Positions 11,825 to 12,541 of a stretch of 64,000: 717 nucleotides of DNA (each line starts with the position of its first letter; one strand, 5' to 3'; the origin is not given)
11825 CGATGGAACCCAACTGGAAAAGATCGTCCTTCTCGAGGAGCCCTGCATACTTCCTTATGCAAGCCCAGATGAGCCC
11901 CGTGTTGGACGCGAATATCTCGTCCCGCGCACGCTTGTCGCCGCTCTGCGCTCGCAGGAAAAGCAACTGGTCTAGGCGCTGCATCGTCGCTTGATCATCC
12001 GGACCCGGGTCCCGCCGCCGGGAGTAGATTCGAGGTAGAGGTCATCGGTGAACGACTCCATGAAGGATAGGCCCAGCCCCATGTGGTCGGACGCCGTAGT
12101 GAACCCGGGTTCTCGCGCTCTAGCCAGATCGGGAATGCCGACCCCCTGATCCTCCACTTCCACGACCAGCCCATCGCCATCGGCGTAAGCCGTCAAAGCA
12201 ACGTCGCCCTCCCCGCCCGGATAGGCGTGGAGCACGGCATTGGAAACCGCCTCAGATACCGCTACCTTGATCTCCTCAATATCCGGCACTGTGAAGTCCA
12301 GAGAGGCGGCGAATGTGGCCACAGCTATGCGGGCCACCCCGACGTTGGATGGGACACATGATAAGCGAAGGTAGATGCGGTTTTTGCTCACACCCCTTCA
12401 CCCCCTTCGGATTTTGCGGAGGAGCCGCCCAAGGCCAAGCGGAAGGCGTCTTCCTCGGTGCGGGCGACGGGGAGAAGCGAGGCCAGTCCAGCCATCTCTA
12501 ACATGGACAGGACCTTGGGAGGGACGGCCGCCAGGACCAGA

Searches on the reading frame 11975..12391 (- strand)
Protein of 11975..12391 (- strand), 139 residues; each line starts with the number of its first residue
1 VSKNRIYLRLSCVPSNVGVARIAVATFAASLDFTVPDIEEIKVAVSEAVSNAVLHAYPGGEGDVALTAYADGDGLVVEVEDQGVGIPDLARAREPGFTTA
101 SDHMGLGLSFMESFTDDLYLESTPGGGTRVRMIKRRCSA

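Call 54: search_protein_families(library=pfam, proteins=[window:11975-12391:-], max_evalue=0.001)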
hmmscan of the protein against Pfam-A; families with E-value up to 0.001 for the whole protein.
window:11975-12391:- (139 aa): 2 families
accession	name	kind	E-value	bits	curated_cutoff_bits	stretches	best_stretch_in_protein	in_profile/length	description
PF13581.12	HATPase_c_2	-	2.4e-22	79.7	27.4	1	14-134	5-127/127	Histidine kinase-like ATPase domain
PF02518.31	HATPase_c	-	1e-15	58.6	26.4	1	38-132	3-105/111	Histidine kinase-, DNA gyrase B-, and HSP90-like ATPase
